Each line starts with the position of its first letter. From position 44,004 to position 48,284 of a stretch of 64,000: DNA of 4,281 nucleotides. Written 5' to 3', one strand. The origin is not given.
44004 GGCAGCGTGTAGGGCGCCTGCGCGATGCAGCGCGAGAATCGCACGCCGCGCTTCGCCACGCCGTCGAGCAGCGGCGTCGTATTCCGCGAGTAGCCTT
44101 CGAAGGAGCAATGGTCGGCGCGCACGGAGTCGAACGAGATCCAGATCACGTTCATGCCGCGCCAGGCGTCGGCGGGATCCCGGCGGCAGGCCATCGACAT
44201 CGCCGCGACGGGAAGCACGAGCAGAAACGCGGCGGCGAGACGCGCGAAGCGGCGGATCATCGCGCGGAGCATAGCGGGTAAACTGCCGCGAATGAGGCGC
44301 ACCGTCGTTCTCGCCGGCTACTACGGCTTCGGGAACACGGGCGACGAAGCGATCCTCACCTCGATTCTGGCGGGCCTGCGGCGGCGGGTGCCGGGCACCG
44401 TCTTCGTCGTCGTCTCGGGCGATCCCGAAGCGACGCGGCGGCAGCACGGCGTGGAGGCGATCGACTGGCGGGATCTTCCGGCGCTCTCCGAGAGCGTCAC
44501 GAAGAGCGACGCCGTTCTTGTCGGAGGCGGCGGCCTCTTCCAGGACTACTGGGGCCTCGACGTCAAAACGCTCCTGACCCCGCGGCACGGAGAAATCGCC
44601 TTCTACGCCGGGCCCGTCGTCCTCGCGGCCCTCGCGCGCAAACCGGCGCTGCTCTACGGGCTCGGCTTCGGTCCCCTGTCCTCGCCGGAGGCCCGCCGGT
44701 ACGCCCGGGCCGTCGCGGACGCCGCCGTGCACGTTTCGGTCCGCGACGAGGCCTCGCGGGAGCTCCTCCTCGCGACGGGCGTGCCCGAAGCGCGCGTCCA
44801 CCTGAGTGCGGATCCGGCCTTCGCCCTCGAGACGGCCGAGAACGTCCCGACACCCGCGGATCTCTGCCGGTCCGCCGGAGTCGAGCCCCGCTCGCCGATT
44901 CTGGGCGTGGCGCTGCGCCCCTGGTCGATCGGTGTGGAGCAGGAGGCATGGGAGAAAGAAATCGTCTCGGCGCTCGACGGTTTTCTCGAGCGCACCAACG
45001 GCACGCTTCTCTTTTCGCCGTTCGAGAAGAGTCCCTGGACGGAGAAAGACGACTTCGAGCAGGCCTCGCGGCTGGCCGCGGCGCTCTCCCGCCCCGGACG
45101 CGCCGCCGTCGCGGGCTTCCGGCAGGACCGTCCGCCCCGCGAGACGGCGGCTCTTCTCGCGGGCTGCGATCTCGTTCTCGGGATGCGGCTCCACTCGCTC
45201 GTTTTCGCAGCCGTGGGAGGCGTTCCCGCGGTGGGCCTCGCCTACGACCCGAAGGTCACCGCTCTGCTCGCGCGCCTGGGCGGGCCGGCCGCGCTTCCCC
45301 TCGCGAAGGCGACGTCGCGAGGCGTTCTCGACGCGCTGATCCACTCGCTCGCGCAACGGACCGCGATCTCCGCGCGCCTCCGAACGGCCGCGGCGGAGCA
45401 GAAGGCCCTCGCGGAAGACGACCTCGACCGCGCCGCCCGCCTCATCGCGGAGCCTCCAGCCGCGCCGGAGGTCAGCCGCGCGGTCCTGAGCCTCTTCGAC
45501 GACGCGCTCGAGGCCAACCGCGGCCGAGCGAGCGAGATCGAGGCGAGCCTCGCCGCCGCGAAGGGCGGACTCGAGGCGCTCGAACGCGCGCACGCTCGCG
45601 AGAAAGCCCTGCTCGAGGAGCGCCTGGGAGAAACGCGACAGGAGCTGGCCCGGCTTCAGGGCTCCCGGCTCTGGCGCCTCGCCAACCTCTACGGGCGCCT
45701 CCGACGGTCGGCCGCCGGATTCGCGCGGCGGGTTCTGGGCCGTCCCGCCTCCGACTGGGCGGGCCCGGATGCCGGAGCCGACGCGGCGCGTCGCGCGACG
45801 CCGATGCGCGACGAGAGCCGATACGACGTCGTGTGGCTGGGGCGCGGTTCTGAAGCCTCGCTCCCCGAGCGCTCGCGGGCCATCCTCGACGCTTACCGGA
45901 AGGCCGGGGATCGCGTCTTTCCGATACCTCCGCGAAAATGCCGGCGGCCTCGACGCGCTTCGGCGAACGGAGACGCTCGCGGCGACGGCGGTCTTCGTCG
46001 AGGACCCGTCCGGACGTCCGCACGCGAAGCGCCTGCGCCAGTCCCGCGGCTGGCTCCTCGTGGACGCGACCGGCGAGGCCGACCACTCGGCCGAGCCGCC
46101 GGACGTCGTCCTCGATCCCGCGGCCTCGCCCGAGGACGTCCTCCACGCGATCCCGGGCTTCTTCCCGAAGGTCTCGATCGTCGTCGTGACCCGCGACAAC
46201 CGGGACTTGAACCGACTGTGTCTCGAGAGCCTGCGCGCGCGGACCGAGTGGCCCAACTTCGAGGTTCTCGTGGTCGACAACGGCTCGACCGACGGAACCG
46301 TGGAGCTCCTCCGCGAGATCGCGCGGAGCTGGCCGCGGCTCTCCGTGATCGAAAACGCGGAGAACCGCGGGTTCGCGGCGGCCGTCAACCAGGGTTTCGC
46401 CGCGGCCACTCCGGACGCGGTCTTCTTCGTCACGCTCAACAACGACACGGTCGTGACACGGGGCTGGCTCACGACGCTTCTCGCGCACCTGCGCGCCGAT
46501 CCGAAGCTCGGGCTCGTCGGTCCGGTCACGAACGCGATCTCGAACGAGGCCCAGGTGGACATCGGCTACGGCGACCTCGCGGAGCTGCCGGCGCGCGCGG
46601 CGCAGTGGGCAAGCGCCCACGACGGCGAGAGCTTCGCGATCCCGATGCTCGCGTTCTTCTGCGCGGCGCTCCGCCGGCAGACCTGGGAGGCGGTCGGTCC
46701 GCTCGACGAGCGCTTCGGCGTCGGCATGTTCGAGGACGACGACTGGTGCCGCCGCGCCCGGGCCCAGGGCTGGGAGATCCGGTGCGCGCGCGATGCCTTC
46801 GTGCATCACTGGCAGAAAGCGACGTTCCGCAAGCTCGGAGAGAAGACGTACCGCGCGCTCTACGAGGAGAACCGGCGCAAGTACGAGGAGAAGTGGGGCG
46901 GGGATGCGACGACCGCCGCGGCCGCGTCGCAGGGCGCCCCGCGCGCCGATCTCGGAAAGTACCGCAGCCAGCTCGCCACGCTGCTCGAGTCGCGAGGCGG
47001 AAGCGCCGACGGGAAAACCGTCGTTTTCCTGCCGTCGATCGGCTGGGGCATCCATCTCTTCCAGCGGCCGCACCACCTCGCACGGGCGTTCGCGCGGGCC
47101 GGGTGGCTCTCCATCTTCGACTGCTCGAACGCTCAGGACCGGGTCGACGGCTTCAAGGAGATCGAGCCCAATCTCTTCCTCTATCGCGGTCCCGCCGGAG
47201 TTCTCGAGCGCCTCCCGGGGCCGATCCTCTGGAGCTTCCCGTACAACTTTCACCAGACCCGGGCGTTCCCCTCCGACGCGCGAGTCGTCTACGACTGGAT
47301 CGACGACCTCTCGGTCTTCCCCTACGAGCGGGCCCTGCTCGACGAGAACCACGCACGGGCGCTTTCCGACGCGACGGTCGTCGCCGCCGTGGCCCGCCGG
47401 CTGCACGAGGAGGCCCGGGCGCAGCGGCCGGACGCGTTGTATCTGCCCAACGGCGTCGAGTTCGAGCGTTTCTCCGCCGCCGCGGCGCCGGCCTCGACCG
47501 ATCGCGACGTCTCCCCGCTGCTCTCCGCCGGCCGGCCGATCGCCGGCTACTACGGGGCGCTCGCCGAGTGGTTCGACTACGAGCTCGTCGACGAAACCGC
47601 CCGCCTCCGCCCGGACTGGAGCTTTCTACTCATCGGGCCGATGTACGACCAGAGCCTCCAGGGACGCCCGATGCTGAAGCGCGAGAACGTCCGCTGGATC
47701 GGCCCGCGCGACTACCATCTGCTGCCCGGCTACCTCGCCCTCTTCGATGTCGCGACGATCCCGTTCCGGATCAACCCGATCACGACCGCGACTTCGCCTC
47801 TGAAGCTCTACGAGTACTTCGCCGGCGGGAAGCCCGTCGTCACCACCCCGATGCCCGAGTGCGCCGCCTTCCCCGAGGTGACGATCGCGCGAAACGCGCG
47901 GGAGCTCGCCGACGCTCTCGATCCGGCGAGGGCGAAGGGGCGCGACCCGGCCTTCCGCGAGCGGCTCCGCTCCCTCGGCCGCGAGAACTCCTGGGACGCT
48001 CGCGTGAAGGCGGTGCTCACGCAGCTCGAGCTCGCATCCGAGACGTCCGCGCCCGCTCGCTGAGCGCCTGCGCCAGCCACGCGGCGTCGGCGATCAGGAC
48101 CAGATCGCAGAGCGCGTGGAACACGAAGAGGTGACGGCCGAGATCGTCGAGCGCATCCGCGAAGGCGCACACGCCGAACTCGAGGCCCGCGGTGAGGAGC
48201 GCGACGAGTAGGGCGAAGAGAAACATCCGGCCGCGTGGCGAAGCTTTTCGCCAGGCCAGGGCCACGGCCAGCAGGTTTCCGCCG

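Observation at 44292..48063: CsaB-like pyruvyltransferase fused to GT2 and GT1 domains, next to the SLH-like proteins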

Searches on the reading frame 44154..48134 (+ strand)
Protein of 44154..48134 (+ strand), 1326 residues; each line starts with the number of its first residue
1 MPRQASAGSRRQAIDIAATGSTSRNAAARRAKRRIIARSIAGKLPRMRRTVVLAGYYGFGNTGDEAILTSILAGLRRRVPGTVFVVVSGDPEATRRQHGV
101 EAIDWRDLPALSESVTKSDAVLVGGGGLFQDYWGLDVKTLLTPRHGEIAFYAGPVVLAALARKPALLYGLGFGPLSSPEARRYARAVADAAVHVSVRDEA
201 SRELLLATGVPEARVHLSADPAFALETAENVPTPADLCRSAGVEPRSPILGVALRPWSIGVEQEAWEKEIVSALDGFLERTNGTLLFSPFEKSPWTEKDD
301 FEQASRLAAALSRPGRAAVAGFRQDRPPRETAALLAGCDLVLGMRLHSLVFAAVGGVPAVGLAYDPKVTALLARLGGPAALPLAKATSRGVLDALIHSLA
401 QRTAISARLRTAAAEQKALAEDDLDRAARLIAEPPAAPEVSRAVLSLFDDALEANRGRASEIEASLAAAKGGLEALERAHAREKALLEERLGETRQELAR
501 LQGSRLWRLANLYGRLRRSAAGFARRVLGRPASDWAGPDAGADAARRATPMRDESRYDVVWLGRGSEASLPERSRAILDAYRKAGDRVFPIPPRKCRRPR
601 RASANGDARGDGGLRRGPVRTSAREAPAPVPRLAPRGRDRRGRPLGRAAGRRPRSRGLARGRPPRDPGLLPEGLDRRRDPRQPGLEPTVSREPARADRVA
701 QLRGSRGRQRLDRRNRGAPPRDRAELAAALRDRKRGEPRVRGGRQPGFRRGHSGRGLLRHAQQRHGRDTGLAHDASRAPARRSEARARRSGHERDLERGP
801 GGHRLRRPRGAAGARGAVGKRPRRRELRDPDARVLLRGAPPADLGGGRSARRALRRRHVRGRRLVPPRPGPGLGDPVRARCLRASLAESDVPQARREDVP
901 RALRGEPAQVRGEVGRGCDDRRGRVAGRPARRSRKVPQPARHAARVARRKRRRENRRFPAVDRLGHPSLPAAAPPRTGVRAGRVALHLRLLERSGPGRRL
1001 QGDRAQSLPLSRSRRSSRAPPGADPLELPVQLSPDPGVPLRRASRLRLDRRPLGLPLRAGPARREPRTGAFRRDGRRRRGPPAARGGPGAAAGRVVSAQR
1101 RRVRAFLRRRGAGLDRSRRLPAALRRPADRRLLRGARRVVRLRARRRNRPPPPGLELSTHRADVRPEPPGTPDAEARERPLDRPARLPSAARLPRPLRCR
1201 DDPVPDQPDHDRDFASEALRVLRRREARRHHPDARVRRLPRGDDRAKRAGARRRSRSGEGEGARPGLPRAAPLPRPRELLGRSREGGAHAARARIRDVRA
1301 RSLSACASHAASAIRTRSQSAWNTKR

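Call 6: search_protein_families(library=pfam, proteins=[window:44154-48134:+], max_evalue=0.01)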
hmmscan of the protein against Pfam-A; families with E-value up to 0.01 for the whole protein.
window:44154-48134:+ (1326 aa): 1 family
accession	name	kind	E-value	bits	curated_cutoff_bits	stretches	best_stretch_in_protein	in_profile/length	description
PF04230.19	PS_pyruv_trans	-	9.8e-40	137.6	25.3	1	61-366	1-280/280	Polysaccharide pyruvyl transferase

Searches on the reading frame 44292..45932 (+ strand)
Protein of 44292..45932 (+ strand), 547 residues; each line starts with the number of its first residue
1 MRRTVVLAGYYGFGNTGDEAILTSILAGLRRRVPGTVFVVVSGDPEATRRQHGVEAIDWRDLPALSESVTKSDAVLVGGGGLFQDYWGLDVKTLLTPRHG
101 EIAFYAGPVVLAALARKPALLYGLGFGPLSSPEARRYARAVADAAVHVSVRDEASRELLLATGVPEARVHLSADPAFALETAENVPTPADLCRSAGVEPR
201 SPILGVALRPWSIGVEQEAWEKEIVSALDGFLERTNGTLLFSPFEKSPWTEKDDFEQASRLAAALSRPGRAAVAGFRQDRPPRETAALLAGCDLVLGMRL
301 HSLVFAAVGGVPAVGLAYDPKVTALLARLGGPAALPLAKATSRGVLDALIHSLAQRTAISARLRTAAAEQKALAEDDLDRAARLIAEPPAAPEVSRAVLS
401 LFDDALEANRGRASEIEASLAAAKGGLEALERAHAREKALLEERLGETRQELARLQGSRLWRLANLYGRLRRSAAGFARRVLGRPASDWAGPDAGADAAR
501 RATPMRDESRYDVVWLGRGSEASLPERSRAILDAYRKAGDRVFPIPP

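Call 6: search_protein_families(library=pfam, proteins=[window:44292-45920:+], max_evalue=0.01)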
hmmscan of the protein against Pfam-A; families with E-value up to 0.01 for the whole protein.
window:44292-45920:+ (543 aa): 1 family
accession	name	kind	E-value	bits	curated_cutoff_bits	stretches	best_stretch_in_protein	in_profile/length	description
PF04230.19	PS_pyruv_trans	-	1.7e-40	140.1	25.3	1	15-320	1-280/280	Polysaccharide pyruvyl transferase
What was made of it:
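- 44292..45932 (+): 5' part of the fusion gene (frame 0, 547 codons). It holds the CsaB-family pyruvyltransferase domain (aa 5-333, about 44304-45290), the coiled-coil helices (aa 342-482, about 45315-45737) and the start of a small alpha/beta domain. PF04230 E=1.7e-40 (call 6).
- On CsaB (TIGR03609 / PF04230): 140.1 bits against 25.3, E=1.7e-40, profile positions 1-280 of 280 (call 6).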

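Call 7: search_protein_families(library=ncbifam, proteins=[window:44292-45920:+], max_evalue=0.01)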
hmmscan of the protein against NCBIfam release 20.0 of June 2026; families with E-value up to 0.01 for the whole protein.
window:44292-45920:+ (543 aa): 3 families
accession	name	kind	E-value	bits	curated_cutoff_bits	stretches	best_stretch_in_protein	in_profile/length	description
TIGR03609.1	S_layer_CsaB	equivalog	8.6e-63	212.4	213.1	1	5-333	2-293/301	polysaccharide pyruvyl transferase CsaB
NF007452.0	PRK10017.1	equivalog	1.4e-14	53.8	399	1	66-372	112-409/426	colanic acid biosynthesis pyruvyl transferase WcaK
TIGR04006.1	wcaK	equivalog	1.8e-14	53.4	727.1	1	110-371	142-408/426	colanic acid biosynthesis pyruvyl transferase WcaK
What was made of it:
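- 44292..45932 (+): TIGR03609 212.4 bits (call 7).
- Checked: TIGR03609 CsaB scores 212.4 bits over model positions 2-293 of 301, against a cut-off of 213.1 (call 7).
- The TIGR03609 score is marginally below its cut-off (call 7).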

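Call 19: search_solved_structures(query=window:44292-45932:+, max_evalue=0.01, show_alignments=1)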
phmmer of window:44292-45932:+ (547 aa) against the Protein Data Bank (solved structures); distinct sequences matched with E-value up to 0.01: 0.

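Call 34: search_solved_structures(query=A3, max_evalue=1, show_alignments=2)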
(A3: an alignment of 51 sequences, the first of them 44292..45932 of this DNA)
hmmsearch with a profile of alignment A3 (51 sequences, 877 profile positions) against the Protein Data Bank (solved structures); distinct sequences matched with E-value up to 1: 23.
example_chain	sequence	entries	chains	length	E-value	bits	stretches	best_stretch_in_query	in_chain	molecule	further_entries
7emf_O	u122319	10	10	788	0.0055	18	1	346-495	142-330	Mediator of RNA polymerase II transcription subunit 15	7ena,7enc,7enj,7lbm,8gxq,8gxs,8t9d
6uxv_C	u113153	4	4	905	0.0085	17.4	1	335-466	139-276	SWI/SNF chromatin-remodeling complex subunit SNF5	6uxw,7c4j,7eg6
7egm_C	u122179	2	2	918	0.0087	17.3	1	335-466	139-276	SWI/SNF chromatin-remodeling complex subunit SNF5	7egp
3oka_A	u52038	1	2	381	0.017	16.4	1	670-786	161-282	GDP-mannose-dependent alpha-(1-6)-phosphatidylinositol monomannoside mannosyltransferase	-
3okc_A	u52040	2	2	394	0.017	16.4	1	670-786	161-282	GDP-mannose-dependent alpha-(1-6)-phosphatidylinositol monomannoside mannosyltransferase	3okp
7dxk_A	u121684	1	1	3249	0.018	16.3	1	359-471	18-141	Huntingtin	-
8t1i_J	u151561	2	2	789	0.042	15.1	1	390-506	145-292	Mediator of RNA polymerase II transcription subunit 15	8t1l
8oyy_A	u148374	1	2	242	0.075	14.3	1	332-494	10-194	De novo designed soluble GPCR-like protein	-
8w6e_A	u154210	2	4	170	0.14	13.3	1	356-470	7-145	HBC599 in complex with wFAP1.1 | wFAP1.1 structure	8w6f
6yej_A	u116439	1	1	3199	0.16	13.1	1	375-440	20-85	Huntingtin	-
6z0c_A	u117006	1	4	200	0.18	13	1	357-539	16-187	Maquette-3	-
4rd9_A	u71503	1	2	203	0.32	12.2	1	394-535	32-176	Amyloid-like protein 1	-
4rda_A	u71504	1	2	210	0.35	12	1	394-535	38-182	Amyloid-like protein 1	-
3q7g_A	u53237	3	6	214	0.37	12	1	394-535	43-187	Amyloid-like protein 1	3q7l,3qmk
8vrd_P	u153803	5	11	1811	0.39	11.9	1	350-496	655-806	TUBGCP6 protein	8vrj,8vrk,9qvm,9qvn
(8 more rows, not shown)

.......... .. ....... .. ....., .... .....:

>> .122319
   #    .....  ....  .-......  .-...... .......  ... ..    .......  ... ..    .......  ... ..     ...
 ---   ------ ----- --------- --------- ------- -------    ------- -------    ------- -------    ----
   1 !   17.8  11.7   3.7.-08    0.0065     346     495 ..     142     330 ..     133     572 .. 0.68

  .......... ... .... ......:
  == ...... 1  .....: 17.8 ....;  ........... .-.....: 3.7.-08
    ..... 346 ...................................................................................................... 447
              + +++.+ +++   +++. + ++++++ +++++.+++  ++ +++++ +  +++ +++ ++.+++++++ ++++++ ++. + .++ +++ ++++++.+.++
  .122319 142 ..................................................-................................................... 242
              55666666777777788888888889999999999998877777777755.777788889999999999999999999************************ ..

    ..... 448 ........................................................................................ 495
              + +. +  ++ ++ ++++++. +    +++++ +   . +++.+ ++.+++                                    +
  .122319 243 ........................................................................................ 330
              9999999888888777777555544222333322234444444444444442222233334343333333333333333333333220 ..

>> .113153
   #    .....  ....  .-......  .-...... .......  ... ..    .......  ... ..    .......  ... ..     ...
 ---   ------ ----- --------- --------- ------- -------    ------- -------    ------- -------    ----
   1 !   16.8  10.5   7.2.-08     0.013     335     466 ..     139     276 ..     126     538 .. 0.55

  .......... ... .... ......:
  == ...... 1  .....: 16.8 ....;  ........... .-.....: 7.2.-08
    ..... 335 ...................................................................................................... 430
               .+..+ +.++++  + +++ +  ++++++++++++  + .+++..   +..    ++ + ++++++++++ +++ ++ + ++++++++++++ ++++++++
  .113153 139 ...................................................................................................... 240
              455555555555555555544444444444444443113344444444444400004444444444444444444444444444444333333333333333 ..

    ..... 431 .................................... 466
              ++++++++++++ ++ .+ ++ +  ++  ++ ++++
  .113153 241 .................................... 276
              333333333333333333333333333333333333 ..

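Call 52: predict_structure(alignment_id=A3)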
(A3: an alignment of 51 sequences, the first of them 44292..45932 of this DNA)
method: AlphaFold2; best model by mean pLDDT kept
length: 547 residues; sequences in the alignment: 51
mean_pLDDT: 90.0   pTM: 0.76
mean pLDDT of the five models: 90.0, 89.8, 88.1, 87.9, 87.3
residues with pLDDT >= 90: 380; 70-90: 125; 50-70: 40; < 50: 2
segments of 3 or more residues with pLDDT < 50: none
pLDDT, mean of each block of 10 residues (from residue 1): 91 90 96 97 94 95 96 91 80 89 93 97 90 94 96 93 95 95 93 95 97 93 98 98 83 90 95 78 95 97 97 94 92 93 98 97 97 97 97 95 92 87 91 91 86 81 79 70 59 59 63 81 91 89 79
secondary structure, 60 per line:
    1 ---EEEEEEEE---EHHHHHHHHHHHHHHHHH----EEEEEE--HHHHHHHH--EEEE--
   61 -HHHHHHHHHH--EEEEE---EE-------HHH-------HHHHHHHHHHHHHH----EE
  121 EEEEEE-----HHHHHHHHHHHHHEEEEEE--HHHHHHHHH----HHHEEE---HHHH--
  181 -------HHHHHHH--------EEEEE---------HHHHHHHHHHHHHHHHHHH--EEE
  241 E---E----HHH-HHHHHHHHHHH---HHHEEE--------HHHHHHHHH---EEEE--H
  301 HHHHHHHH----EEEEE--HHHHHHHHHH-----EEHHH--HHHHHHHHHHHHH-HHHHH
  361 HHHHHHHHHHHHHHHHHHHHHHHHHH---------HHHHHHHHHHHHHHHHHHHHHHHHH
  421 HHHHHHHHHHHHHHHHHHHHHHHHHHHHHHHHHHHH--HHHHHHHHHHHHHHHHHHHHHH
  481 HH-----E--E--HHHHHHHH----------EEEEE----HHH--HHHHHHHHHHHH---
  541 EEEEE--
elements in order: E4-11 H16-32 E37-42 H45-52 E55-58 H62-71 E74-78 H101-114 E119-126 H132-144 E145-150 H153-161 E169-171 H175-178 H188-194 E203-207 H217-235 E238-241 H254-264 E271-273 H282-290 E294-297 H300-308 E313-317 H320-329 H342-354 H356-386 H396-456 H459-482 H494-501 E512-516 H526-537 E541-545
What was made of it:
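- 44292..45932 (+): The AlphaFold model has pLDDT 90, with a GT-B-like double Rossmann fold followed by helices 356-386, 396-456 and 459-482 (call 52).
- Coiled coil: a 61-residue helix in a pLDDT-90 model (call 52).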

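Call 56: fold_search(model_id=the predicted structure, library=pdb)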
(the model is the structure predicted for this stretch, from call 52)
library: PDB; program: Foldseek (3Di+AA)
matches with E <= 10: 1563; with E <= 0.001: 330
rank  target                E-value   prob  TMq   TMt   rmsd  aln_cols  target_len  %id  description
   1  4xso_A                2.1e-11  1.00  0.48  0.68   4.8       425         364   16  Crystal structure of apo-form Alr3699/HepE from Anabaena sp. strain PCC 7120 (released 2016-01-13)
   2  4xsu_A                8.2e-11  1.00  0.48  0.67   4.9       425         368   16  Crystal structure of Anabaena Alr3699/HepE in complex with UDP and glucose (released 2016-01-13)
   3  4xsr_B                1.0e-10  1.00  0.47  0.66   4.8       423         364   15  Crystal structure of Anabaena Alr3699/HepE in complex with UDP-glucose (released 2016-01-13)
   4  4xsu_B                1.3e-10  1.00  0.46  0.65   5.4       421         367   15  Crystal structure of Anabaena Alr3699/HepE in complex with UDP and glucose (released 2016-01-13)
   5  1v4v_A                2.6e-10  1.00  0.45  0.61   6.2       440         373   16  Crystal Structure Of UDP-N-Acetylglucosamine 2-Epimerase From Thermus Thermophilus HB8 (released 2003-12-02)
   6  4xsp_A                2.8e-10  1.00  0.47  0.67   4.8       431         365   14  Crystal structure of Anabaena Alr3699/HepE in complex with UDP (released 2016-01-13)
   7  5xvs_B                6.1e-10  1.00  0.42  0.59   6.6       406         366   13  Crystal structure of UDP-GlcNAc 2-epimerase NeuC complexed with UDP (released 2018-04-11)
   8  1v4v_B                7.6e-10  1.00  0.45  0.63   6.5       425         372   15  Crystal Structure Of UDP-N-Acetylglucosamine 2-Epimerase From Thermus Thermophilus HB8 (released 2003-12-02)
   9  3c48_A                9.4e-10  1.00  0.27  0.35  13.0       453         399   13  Structure of the retaining glycosyltransferase MshA: The first step in mycothiol biosynthesis. Organism: Corynebacteri (released 2008-03-25)
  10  5zlr_A                2.1e-09  1.00  0.48  0.67   5.0       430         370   12  Structure of NeuC (released 2018-05-16)
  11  5xvs_A                2.1e-09  1.00  0.46  0.66   5.3       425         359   12  Crystal structure of UDP-GlcNAc 2-epimerase NeuC complexed with UDP (released 2018-04-11)
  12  3ot5_C                2.3e-09  1.00  0.49  0.67   5.8       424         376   14  2.2 Angstrom Resolution Crystal Structure of putative UDP-N-acetylglucosamine 2-epimerase from Listeria monocytogenes (released 2010-09-22)
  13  3c48_B                2.4e-09  1.00  0.29  0.38  12.6       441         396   14  Structure of the retaining glycosyltransferase MshA: The first step in mycothiol biosynthesis. Organism: Corynebacteri (released 2008-03-25)
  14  4zht_C                3.0e-09  1.00  0.40  0.54   7.0       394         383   14  Crystal structure of UDP-GlcNAc 2-epimerase (released 2016-06-01)
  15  7mi0                  3.7e-09  1.00  0.48  0.66   5.1       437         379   11  Crystal Structure of Glycosyltransferase from Rickettsia africae ESF-5 (released 2021-04-28)
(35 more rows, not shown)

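Call 60: find_related_loci(query=A3, collection=genome_contigs, flank=10000)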
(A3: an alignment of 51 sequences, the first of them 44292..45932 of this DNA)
Query A3 (547 aa) in genome_contigs; peptide patterns used: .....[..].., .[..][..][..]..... (x = any residue, [..] = any of these).
600 stretches matched a pattern (row limit reached: there are more); 557 encode a relative of the query (tblastn E <= 1e-3); the best 80 are kept; 80 distinct loci.
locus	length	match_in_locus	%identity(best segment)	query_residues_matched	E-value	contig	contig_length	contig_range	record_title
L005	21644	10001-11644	79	1-547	0e+0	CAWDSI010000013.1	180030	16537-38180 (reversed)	MAG: uncultured Acidobacteriota bacterium isolate MFD00392.bin.2.245 genome assembly, contig: contig_25480, whole genome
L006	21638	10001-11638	66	1-547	0e+0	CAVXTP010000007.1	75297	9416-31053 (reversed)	MAG: uncultured Acidobacteriota bacterium isolate MFD05942.bin.1.319 genome assembly, contig: contig_16047, whole genome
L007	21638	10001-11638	65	1-547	0e+0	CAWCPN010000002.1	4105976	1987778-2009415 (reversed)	MAG: uncultured Acidobacteriota bacterium isolate MFD04944.bin.1.75 genome assembly, contig: contig_2100, whole genome s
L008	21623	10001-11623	66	1-542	0e+0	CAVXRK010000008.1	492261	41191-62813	MAG: uncultured Acidobacteriota bacterium isolate MFD00822.bin.1.237 genome assembly, contig: contig_51134, whole genome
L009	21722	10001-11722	48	1-547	3e-145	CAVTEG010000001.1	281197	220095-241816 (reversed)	MAG: uncultured Acidobacteriota bacterium isolate MFD00822.bin.2.9 genome assembly, contig: contig_111871, whole genome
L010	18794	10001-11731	49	2-545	4e-134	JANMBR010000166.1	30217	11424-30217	MAG: Acidobacteriota bacterium isolate OTE_1_metabat_297 OTE_1_k141_426922, whole genome shotgun sequence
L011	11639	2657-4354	48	3-547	2e-133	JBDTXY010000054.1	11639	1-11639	MAG: Acidobacteriota bacterium isolate cluster4_bin.127 NODE_14034_length_11639_cov_6.125173, whole genome shotgun seque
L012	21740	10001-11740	47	1-547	2e-130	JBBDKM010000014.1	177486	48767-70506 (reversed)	MAG: Thermoanaerobaculia bacterium isolate LejiaA_69_48 Lejia_A_132_length_177486_cov_29, whole genome shotgun sequence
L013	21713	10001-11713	45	3-547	4e-126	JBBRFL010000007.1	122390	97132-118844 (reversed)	MAG: Thermoanaerobaculia bacterium isolate Co_metawrap_2567 Cmw_2567_k141_24242675_length_122390_cov_25.9992, whole geno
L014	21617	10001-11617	48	2-523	8e-119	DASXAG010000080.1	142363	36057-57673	MAG TPA_asm: Thermoanaerobaculia bacterium isolate SMAG_U3759 k141_290272, whole genome shotgun sequence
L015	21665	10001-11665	47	1-516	2e-113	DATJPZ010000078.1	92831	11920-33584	MAG TPA_asm: Thermoanaerobaculia bacterium isolate SMAG_U14926 k141_167121, whole genome shotgun sequence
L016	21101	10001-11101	45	3-372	4e-86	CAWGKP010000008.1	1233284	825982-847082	MAG: uncultured Acidobacteriota bacterium isolate MFD00822.bin.2.174 genome assembly, contig: contig_40926, whole genome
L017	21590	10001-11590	48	2-514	3e-110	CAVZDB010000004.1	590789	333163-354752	MAG: uncultured Acidobacteriota bacterium isolate MFD00822.bin.2.48 genome assembly, contig: contig_51119, whole genome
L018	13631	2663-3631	48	5-330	2e-82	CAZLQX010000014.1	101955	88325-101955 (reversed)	MAG TPA_asm: uncultured Holophagales bacterium isolate binchicken_co22_26 genome assembly, contig: NODE_196_length_10195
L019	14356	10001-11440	35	1-469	1e-79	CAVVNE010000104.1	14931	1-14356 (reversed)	MAG: Bryobacterales bacterium isolate MFD09222.bin.2.110 genome assembly, contig: contig_202820, whole genome shotgun se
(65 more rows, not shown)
